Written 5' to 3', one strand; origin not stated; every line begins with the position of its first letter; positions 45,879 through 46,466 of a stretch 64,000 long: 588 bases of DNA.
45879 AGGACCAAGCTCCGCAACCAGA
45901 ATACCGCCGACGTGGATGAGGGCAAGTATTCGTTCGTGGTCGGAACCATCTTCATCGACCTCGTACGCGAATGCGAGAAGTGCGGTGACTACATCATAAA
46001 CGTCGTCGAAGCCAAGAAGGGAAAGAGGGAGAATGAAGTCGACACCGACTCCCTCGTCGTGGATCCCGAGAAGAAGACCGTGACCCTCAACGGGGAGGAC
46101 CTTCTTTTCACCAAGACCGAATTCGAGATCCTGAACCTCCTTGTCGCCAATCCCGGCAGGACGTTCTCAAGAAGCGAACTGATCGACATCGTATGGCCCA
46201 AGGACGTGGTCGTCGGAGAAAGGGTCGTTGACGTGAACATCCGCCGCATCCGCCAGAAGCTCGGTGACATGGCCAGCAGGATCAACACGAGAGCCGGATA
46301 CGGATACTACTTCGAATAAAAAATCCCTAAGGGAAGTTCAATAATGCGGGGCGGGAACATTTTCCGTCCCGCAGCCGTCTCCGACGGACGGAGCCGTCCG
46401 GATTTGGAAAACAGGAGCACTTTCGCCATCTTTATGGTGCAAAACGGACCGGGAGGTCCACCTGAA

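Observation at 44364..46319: Phosphate transporter fused to a PhoB/OmpR-type DNA-binding domain: possible one-component transporter-regulator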

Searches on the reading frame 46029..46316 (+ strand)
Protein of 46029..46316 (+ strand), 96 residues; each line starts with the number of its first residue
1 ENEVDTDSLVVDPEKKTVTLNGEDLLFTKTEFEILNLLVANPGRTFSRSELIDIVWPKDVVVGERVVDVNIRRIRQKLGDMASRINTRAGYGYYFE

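Call 70: search_solved_structures(query=window:46029-46316:+, show_alignments=3, max_evalue=1e-8)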
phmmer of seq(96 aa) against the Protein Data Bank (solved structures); distinct sequences matched with E-value up to 1e-8: 30.
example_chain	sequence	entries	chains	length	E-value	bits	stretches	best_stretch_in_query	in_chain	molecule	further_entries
3q9v_A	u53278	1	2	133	4.7e-15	58.6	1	7-93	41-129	DNA-binding response regulator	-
8hml_A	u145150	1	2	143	5.9e-14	55.1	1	8-95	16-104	DNA-binding response OmpR family regulator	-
2d1v_A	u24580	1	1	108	6.5e-14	54.9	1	2-95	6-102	Transcriptional regulatory protein yycF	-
3q9s_A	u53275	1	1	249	8.1e-14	54.6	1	7-81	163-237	DNA-binding response regulator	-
8hig_A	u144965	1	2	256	1.5e-13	53.7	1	7-95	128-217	DNA-binding response OmpR family regulator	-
8hih_O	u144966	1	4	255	2e-13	53.4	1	4-93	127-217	Transcriptional regulatory protein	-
2zxj_A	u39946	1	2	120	2.9e-13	52.9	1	2-95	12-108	Transcriptional regulatory protein walR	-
3rjp_A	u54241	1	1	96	5.6e-13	51.9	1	8-94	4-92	CovR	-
2naz_A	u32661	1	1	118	6.4e-13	51.8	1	3-95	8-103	Transcriptional regulatory protein RstA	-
6cqg_A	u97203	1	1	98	6.9e-13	51.7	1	9-95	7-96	DNA-binding response regulator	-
3t72_A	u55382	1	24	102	8.3e-13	51.4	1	4-95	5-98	Phosphate regulon transcriptional regulatory protein phoB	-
1qqi_A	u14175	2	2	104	8.9e-13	51.3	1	4-95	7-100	PHOSPHATE REGULON TRANSCRIPTIONAL REGULATORY PROTEIN PHOB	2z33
1gxp_A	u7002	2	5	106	9.5e-13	51.2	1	4-95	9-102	PHOSPHATE REGULON TRANSCRIPTIONAL REGULATORY PROTEIN | PHOSPHATE REGULON TRANSCRIPTIONAL REGULATORY PROTEIN PHOB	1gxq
7e1d_B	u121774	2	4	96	1.1e-12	51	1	3-94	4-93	DNA-binding response regulator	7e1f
7e92_A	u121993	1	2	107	1.5e-12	50.5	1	3-94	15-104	DNA-binding response regulator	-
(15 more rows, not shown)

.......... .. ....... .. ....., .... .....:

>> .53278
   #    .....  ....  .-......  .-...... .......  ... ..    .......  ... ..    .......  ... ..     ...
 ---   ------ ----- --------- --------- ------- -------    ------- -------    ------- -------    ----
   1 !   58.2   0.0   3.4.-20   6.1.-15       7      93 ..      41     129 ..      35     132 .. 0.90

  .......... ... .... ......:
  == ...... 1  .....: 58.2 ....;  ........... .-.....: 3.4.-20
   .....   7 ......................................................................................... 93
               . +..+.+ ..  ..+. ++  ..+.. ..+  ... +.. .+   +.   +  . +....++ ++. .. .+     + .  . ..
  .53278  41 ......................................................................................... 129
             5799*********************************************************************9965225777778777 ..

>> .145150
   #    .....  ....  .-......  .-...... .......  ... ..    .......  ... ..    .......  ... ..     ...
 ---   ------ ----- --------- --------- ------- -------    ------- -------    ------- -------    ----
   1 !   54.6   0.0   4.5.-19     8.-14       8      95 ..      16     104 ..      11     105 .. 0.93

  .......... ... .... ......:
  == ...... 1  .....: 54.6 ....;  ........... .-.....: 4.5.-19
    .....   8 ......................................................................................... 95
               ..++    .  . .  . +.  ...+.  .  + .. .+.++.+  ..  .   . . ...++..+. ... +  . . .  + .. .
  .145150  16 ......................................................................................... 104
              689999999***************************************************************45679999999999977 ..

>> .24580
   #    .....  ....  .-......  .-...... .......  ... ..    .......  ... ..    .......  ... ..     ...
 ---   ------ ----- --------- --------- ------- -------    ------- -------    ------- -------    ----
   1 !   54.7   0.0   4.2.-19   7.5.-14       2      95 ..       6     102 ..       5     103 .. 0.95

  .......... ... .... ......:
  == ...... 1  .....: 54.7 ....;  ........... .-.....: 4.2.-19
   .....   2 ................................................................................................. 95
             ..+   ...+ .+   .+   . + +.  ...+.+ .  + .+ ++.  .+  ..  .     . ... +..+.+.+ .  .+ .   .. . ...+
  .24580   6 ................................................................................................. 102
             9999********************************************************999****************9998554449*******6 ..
